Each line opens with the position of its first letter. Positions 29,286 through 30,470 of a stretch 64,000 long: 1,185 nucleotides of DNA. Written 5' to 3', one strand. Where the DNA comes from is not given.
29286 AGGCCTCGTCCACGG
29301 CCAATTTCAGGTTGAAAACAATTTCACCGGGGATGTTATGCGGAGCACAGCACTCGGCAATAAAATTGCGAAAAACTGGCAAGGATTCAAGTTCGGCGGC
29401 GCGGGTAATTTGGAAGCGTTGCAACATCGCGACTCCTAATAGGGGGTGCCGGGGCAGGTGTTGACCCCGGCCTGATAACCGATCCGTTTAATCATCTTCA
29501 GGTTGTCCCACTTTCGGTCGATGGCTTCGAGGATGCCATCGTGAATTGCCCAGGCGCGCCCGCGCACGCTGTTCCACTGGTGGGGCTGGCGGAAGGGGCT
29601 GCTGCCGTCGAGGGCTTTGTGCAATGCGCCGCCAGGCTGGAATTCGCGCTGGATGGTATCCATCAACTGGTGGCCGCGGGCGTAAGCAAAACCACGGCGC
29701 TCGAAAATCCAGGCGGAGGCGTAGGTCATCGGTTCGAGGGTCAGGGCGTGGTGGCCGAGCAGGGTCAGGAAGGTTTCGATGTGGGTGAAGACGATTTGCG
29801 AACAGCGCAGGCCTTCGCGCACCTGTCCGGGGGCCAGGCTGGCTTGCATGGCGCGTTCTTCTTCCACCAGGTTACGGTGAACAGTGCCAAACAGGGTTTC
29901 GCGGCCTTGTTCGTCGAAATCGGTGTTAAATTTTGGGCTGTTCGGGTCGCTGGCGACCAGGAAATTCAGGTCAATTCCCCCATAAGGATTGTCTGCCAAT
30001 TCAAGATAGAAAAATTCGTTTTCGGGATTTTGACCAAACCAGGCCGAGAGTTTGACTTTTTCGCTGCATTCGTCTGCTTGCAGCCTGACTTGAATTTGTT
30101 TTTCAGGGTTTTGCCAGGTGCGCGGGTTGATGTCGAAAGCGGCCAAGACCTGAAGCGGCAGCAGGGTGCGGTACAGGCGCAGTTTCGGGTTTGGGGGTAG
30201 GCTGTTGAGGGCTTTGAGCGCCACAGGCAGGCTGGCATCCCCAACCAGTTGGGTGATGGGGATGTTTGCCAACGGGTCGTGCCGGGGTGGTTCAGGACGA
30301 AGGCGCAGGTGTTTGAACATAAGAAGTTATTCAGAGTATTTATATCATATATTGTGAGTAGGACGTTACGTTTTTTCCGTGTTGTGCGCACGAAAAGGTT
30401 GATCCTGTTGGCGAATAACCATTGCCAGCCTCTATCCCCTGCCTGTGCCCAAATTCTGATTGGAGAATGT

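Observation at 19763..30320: Nine-gene operon wiring a STAND-cyclase and three cNMP receptors to an RsbW/RsbV/PP2C partner switch and two patatin phospholipases, with no sigma factor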

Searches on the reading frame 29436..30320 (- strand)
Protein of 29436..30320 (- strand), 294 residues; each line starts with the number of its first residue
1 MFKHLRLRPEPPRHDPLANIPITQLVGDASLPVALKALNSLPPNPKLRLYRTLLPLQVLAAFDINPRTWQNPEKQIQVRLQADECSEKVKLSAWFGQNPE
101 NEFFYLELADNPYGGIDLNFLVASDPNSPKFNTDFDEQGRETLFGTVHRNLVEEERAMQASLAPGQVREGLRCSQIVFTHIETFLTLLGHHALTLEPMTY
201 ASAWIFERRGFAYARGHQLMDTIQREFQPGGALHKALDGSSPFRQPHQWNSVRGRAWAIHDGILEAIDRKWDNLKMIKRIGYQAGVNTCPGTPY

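Call 4: search_protein_families(library=pfam, proteins=[window:29436-30320:-], max_evalue=0.01)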
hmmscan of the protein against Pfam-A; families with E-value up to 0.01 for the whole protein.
window:29436-30320:- (294 aa): 0 families

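Call 8: search_protein_families(library=padloc, proteins=[window:29436-30320:-], max_evalue=0.01)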
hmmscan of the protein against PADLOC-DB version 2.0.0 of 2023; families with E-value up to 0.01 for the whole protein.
window:29436-30320:- (294 aa): 0 families

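Call 9: search_protein_families(library=ncbifam, proteins=[window:29436-30320:-], max_evalue=0.01)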
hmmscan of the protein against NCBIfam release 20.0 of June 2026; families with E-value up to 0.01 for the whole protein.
window:29436-30320:- (294 aa): 0 families

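Call 11: find_homologous_proteins(query=window:29436-30320:-)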
Query window:29436-30320:- (294 aa): 1438 proteins with E <= 0.001 among 2437 candidates; the best 120 are listed.
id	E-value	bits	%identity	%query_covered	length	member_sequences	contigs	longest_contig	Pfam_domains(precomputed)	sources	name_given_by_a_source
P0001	1.9e-184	630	93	100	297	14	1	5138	-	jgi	jgi:hypothetical protein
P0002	6.5e-183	625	92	100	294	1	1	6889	-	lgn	-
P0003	1.9e-179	614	90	100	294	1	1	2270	-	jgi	jgi:hypothetical protein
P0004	1.0e-171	588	87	100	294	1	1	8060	-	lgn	-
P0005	1.4e-160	552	82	100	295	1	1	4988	-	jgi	jgi:hypothetical protein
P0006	1.6e-159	548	81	100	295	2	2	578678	-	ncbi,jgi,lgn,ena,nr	ncbi:MAG: hypothetical protein CVU44_01655 [Chloroflexi bacterium HGW-Chloroflexi-6]|nr:MAG: hypothe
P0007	2.1e-156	538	79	100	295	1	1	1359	-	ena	-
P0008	2.0e-154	531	78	100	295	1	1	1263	-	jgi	-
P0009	2.9e-154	531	79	100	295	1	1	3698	-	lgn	-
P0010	2.2e-151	521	73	100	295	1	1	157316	-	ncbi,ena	-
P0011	3.6e-151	521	74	100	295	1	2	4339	-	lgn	-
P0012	7.1e-151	520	75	100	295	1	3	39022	-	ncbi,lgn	-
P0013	1.7e-150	518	74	100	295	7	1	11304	-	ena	-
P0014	2.0e-150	518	74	100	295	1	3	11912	-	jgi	jgi:hypothetical protein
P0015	1.4e-149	515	73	100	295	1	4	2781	-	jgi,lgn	-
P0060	4.5e-146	504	72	100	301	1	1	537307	-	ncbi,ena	-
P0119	2.4e-143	495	71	100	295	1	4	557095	-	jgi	jgi:hypothetical protein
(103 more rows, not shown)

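Call 12: find_encoding_contigs(protein=P0006, flank=10000, max_places=2)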
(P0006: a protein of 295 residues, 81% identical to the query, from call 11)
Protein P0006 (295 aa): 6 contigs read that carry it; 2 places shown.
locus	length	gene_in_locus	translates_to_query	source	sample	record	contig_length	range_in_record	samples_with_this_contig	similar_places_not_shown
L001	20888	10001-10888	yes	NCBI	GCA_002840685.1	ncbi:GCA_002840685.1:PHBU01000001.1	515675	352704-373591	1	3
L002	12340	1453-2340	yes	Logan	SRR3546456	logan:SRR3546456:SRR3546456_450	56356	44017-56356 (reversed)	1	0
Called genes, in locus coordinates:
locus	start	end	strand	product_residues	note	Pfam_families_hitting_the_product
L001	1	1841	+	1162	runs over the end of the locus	PF00150:Cellulase, PF00942:CBM_3, PF00553:CBM_2, PF01341:Glyco_hydro_6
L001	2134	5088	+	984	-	PF01443:Viral_helicase1 (faint), PF13086:AAA_11, PF13245:AAA_19 (faint), PF13604:AAA_30 (weak), PF13087:AAA_12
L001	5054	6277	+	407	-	-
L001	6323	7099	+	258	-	PF00756:Esterase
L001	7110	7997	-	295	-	PF00892:EamA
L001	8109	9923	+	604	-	PF00005:ABC_tran, PF02463:SMC_N (faint), PF13191:AAA_16 (faint), PF13555:AAA_29 (faint), PF13304:AAA_21 (faint), PF12848:ABC_tran_Xtn, PF00005:ABC_tran, PF16326:ABC_tran_CTD, +1 more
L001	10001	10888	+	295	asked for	-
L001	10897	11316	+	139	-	PF13581:HATPase_c_2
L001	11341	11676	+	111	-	PF01740:STAS, PF13466:STAS_2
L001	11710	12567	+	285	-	PF01734:Patatin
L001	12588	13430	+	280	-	PF01734:Patatin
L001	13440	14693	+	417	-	PF00027:cNMP_binding, PF07228:SpoIIE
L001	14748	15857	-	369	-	PF00155:Aminotran_1_2, PF00266:Aminotran_5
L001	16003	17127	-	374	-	PF24400:DUF7544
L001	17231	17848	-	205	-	PF13490:zf-HC2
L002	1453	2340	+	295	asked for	-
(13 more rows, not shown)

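Call 13: find_encoding_contigs(protein=P0060, flank=10000, max_places=2)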
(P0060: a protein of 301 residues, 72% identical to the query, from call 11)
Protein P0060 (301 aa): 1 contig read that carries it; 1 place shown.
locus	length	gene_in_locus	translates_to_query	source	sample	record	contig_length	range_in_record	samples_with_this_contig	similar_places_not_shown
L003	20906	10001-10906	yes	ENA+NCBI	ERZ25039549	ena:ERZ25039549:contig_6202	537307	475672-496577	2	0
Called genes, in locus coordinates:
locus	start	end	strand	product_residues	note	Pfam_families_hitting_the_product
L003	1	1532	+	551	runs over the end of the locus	PF00384:Molybdopterin, PF01568:Molydop_binding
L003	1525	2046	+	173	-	PF12797:Fer4_2 (faint), PF12837:Fer4_6 (faint), PF13187:Fer4_9 (weak), PF13247:Fer4_11, PF14697:Fer4_21 (weak), PF25160:LdpA_Fe-S-bd, PF12838:Fer4_7, PF00037:Fer4 (weak), +3 more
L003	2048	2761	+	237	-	PF00329:Complex1_30kDa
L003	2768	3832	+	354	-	PF00346:Complex1_49kDa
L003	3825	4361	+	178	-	PF12797:Fer4_2 (faint), PF13237:Fer4_10 (weak), PF13183:Fer4_8 (faint), PF14697:Fer4_21 (weak), PF12838:Fer4_7, PF13187:Fer4_9, PF00037:Fer4 (weak)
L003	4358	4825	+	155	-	PF01058:Oxidored_q6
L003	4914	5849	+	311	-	PF00146:NADHdh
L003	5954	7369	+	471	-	PF00662:Proton_antipo_N, PF00361:Proton_antipo_M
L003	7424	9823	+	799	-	PF00361:Proton_antipo_M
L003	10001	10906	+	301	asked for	-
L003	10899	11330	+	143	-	PF13581:HATPase_c_2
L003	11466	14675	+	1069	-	PF16927:HisKA_7TM, PF08448:PAS_4, PF13596:PAS_10, PF00989:PAS, PF08448:PAS_4, PF13426:PAS_9, PF01590:GAF, PF13185:GAF_2, +9 more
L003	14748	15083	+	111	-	PF01740:STAS, PF13466:STAS_2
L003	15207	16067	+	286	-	PF01734:Patatin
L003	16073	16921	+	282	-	PF01734:Patatin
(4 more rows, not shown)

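Call 15: find_encoding_contigs(protein=P0119, flank=10000, max_places=2)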
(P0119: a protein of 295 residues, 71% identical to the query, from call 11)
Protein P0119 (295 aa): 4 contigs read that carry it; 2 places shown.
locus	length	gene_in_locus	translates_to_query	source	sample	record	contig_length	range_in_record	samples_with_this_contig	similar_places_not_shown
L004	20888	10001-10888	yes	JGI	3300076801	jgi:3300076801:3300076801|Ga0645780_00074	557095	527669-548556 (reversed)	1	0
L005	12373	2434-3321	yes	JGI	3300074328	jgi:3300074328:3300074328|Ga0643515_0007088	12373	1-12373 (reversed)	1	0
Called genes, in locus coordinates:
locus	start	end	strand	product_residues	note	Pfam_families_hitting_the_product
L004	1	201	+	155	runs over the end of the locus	PF03400:DDE_Tnp_IS1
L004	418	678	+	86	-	-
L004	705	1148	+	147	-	PF01547:SBP_bac_1 (weak), PF13416:SBP_bac_8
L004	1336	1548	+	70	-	-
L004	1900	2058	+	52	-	-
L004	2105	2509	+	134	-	PF00005:ABC_tran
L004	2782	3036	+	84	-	-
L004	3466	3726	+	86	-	-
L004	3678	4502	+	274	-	PF00528:BPD_transp_1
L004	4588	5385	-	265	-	PF02463:SMC_N (weak), PF00005:ABC_tran, PF13304:AAA_21 (faint)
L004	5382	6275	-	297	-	PF02463:SMC_N (faint), PF00005:ABC_tran, PF13304:AAA_21 (weak)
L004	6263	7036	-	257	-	PF02361:CbiQ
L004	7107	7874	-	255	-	PF12822:ECF_trnsprt (weak)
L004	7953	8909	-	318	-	PF01156:IU_nuc_hydro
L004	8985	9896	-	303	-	PF00294:PfkB, PF08543:Phos_pyr_kin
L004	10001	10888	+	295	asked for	-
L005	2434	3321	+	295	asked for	-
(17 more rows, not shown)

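Call 16: find_encoding_contigs(protein=P0010, flank=10000, max_places=2)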
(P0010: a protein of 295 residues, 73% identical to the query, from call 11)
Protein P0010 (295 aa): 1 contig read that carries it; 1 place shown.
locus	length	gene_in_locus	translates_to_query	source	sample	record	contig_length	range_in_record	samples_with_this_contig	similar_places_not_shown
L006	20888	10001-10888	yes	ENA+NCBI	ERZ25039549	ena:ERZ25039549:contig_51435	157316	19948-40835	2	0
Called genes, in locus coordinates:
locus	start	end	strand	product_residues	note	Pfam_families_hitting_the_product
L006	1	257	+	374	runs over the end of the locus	PF13407:Peripla_BP_4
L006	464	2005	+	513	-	PF00005:ABC_tran, PF13304:AAA_21 (faint), PF00005:ABC_tran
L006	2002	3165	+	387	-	PF02653:BPD_transp_2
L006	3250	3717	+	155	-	PF03928:HbpS-like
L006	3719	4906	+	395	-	PF01408:GFO_IDH_MocA, PF02894:GFO_IDH_MocA_C, PF22725:GFO_IDH_MocA_C3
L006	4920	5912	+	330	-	PF01073:3Beta_HSD, PF01370:Epimerase, PF05368:NmrA (weak), PF07993:NAD_binding_4 (faint), PF13460:NAD_binding_10, PF16363:GDP_Man_Dehyd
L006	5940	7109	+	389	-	PF10509:GalKase_gal_bdg, PF00288:GHMP_kinases_N, PF08544:GHMP_kinases_C (weak)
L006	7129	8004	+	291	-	-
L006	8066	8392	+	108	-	PF00248:Aldo_ket_red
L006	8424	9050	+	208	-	PF00248:Aldo_ket_red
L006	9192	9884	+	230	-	-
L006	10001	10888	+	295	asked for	-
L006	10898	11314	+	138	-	PF13581:HATPase_c_2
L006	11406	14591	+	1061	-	PF16927:HisKA_7TM, PF00989:PAS, PF08448:PAS_4, PF13426:PAS_9, PF01590:GAF, PF13185:GAF_2, PF13492:GAF_3, PF07228:SpoIIE, +4 more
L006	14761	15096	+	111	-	PF01740:STAS, PF13466:STAS_2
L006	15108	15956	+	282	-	PF01734:Patatin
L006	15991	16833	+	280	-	PF01734:Patatin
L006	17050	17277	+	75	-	-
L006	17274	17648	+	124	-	PF01850:PIN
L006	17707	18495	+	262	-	-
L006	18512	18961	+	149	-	-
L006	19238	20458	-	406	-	PF01548:DEDD_Tnp_IS110, PF02371:Transposase_20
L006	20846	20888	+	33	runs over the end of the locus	-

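Call 25: search_protein_representatives(protein=window:29436-30320:-)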
Query: 294 residues. Proteins with E-value up to 0.001 (for the whole library): 231; up to 1e-10: 136; up to 1e-30: 54. The best 150 are listed.
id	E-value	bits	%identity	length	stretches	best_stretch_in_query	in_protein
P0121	1.8e-98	346.0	54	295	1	1-294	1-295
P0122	2.1e-76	273.5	57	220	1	77-293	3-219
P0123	1.3e-61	224.9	42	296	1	19-292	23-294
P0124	5.5e-60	219.6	47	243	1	1-228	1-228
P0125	3.6e-59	216.9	45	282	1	1-294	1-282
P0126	5.8e-57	209.7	40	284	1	27-291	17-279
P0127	9.7e-56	205.6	64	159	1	31-185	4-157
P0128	6.0e-53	196.5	40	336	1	28-291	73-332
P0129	2.7e-52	194.3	67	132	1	1-131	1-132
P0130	4.4e-52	193.6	38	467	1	33-294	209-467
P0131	2.4e-51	191.2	42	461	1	34-291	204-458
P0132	4.8e-50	186.9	40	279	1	30-291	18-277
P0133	7.1e-50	186.4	40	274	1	34-293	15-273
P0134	1.2e-49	185.6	40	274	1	35-292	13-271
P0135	1.0e-48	182.6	39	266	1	31-294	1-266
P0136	3.2e-47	177.7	41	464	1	32-294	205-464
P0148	3.3e-44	167.8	36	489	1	33-294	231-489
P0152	1.1e-41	159.5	36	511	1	34-294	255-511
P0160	1.7e-35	139.2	36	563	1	30-292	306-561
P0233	9.2e-14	67.8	33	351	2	239-294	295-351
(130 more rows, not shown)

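Call 26: search_protein_families(library=pfam, proteins=[P0130, P0131, P0136, P0148, P0152, P0160, P0128, P0233, P0123, P0126], max_evalue=0.01)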
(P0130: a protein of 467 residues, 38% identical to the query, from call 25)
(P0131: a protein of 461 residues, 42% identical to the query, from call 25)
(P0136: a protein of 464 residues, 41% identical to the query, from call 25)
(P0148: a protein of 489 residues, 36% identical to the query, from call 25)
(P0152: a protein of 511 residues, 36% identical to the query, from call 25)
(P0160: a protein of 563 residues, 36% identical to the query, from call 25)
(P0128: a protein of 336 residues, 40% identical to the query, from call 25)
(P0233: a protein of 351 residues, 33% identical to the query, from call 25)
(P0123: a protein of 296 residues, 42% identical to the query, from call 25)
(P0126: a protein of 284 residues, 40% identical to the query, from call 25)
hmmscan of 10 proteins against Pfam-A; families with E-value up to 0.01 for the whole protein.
P0130 (467 aa): 1 family
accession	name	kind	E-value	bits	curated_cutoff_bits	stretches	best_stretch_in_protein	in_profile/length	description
PF13508.13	Acetyltransf_7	-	0.0059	17.4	27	0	47-109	4-54/84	Acetyltransferase (GNAT) domain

P0131 (461 aa): 0 families

P0136 (464 aa): 0 families

P0148 (489 aa): 3 families
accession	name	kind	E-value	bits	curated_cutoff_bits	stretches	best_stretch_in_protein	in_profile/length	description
PF00583.31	Acetyltransf_1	-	1e-06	29.4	20.7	1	59-123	28-83/116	Acetyltransferase (GNAT) family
PF13508.13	Acetyltransf_7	-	1.4e-06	29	27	1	64-169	2-82/84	Acetyltransferase (GNAT) domain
PF13673.13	Acetyltransf_10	-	0.0024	18.3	23.6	0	57-124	23-76/128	Acetyltransferase (GNAT) domain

P0152 (511 aa): 3 families
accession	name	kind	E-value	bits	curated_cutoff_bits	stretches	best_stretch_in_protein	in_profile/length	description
PF13646.12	HEAT_2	-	0.0012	19.5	27.7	0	73-137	1-58/88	HEAT repeats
PF12717.13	Cnd1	-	0.0023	18.5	26.4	1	36-168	23-157/162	non-SMC mitotic condensation complex subunit 1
PF02985.28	HEAT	-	0.0035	17.9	23.5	0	37-63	3-29/31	HEAT repeat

P0160 (563 aa): 0 families

P0128 (336 aa): 0 families

P0233 (351 aa): 0 families

P0123 (296 aa): 0 families

P0126 (284 aa): 0 families

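Call 29: find_related_loci(query=A1, collection=genome_contigs, flank=10000)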
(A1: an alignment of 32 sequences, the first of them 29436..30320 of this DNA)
Query A1 (294 aa) in genome_contigs; peptide patterns used: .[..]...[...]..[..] (x = any residue, [..] = any of these).
599 stretches matched a pattern (row limit reached: there are more); 597 encode a relative of the query (tblastn E <= 1e-3); the best 80 are kept; 80 distinct loci.
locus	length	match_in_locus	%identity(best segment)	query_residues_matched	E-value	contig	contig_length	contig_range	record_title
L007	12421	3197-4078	89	1-294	0e+0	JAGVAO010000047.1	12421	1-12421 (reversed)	MAG: Anaerolineales bacterium isolate DeMMO6_11 c_000000094334, whole genome shotgun sequence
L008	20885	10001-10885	75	1-294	5e-155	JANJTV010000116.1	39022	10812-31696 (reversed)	MAG: Anaerolineales bacterium isolate RX2_metabat.bin.56 RX2_k141_543911, whole genome shotgun sequence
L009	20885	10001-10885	72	1-294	1e-149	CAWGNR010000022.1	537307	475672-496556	MAG: uncultured Chloroflexia bacterium isolate MFD05684.bin.1.47 genome assembly, contig: contig_6202, whole genome shot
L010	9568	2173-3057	71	1-294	8e-148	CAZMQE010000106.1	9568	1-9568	MAG TPA_asm: uncultured Anaerolinea sp. isolate binchicken_co197_367 genome assembly, contig: NODE_13501_length_9568_cov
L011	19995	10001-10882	70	1-294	9e-145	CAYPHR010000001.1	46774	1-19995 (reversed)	MAG TPA_asm: uncultured Anaerolinea sp. isolate binchicken_co235_140 genome assembly, contig: NODE_1834_length_46774_cov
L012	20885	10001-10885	60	1-294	1e-119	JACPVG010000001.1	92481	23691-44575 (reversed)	MAG: Chloroflexi bacterium isolate NC_groundwater_778_Ag_S2p5_63_23 JBCH_GD18_4_SO25_S179_scaffold_109966, whole genome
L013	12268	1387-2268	57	1-294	3e-111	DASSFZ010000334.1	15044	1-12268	MAG TPA_asm: Anaerolineae bacterium isolate SMAG_U1019 k141_1450982, whole genome shotgun sequence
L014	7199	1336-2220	56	1-294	1e-108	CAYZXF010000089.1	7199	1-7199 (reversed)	MAG TPA_asm: uncultured Anaerolineaceae bacterium isolate binchicken_co244_82 genome assembly, contig: k141_978589, whol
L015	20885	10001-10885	57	1-294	1e-105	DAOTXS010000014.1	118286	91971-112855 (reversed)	MAG TPA_asm: Anaerolineae bacterium isolate H21_272 k133_948126, whole genome shotgun sequence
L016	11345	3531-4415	55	1-294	7e-104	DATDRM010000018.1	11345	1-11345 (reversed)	MAG TPA_asm: Anaerolineales bacterium isolate SMAG_U7977 k141_531757, whole genome shotgun sequence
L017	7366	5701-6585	53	1-294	2e-103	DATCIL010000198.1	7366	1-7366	MAG TPA_asm: Anaerolineales bacterium isolate SMAG_U7858 k141_1499336, whole genome shotgun sequence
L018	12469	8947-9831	54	1-294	4e-103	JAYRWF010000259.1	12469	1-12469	MAG: Anaerolineales bacterium isolate NJ_NJASGE3bin.38 k141_743818, whole genome shotgun sequence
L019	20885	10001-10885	56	1-294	2e-102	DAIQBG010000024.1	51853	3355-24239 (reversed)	MAG TPA_asm: Anaerolineales bacterium isolate CTOTU27635 NODE_129_length_51853_cov_11.618344, whole genome shotgun seque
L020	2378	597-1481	54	1-294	4e-106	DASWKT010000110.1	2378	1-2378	MAG TPA_asm: Anaerolineales bacterium isolate SMAG_U2929 k141_1572084, whole genome shotgun sequence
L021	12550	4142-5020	56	1-294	1e-100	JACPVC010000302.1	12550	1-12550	MAG: Chloroflexi bacterium isolate NC_groundwater_774_Ag_S2p5_52_15 JBCH_GD18_4_SO25_S179_scaffold_740920, whole genome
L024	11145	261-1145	53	1-294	1e-98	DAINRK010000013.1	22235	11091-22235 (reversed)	MAG TPA_asm: Anaerolineales bacterium isolate CTOTU25444 NODE_22_length_22235_cov_5.547430, whole genome shotgun sequenc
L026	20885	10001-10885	54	1-294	3e-97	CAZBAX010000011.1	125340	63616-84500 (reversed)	MAG TPA_asm: uncultured Anaerolinea sp. isolate SRP287051_co2_135 genome assembly, contig: NODE_288_length_125340_cov_23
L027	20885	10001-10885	50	1-294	3e-97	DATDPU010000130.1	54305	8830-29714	MAG TPA_asm: Anaerolineae bacterium isolate SMAG_U7929 k141_168668, whole genome shotgun sequence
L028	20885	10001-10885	51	1-294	5e-97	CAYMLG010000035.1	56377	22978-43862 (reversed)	MAG TPA_asm: uncultured Anaerolineaceae bacterium isolate binchicken_co350_84 genome assembly, contig: NODE_873_length_5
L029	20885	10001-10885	51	1-294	5e-97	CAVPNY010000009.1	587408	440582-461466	MAG: uncultured Chloroflexia bacterium isolate MFD00032.bin.3.204 genome assembly, contig: contig_18050, whole genome sh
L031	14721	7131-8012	51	1-294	4e-96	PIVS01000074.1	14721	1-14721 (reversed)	MAG: Desulfobacteraceae bacterium isolate Glo_11 GloG15_CONTIG4945, whole genome shotgun sequence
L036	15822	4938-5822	52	1-294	1e-94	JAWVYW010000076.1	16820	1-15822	MAG: Candidatus Promineifilaceae bacterium isolate HN14.bin.13 k141_359128_length_16820_cov_10.2187, whole genome shotgu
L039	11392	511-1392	50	2-294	8e-93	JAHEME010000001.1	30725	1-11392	MAG: Chloroflexota bacterium isolate Ww65 NODE_2417_length_30725_cov_2.685858, whole genome shotgun sequence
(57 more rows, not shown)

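Call 34: predict_structure(alignment_id=A1)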
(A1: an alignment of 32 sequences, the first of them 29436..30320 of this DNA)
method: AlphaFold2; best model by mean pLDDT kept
length: 294 residues; sequences in the alignment: 32
mean_pLDDT: 89.3   pTM: 0.82
mean pLDDT of the five models: 89.3, 88.6, 88.5, 88.3, 88.3
residues with pLDDT >= 90: 237; 70-90: 27; 50-70: 5; < 50: 25
segments of 3 or more residues with pLDDT < 50: 1-17, 19-21, 26-28
pLDDT, mean of each block of 10 residues (from residue 1): 38 46 50 93 95 95 96 96 97 92 96 93 94 89 79 95 94 94 96 95 96 97 97 98 97 97 96 95 94 91
secondary structure, 60 per line:
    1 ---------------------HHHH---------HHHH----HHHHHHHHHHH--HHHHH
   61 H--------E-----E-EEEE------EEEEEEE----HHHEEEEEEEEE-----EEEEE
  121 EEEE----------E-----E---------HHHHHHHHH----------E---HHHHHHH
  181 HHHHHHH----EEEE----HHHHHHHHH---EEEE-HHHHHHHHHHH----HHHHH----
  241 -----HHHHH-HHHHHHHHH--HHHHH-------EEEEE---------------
elements in order: H22-25 H35-38 H43-53 H56-61 E78-81 E88-94 E102-110 E116-124 H151-159 H174-187 E192-195 H200-208 E212-215 H217-227 H232-236 H246-250 H252-260 H263-267 E275-279
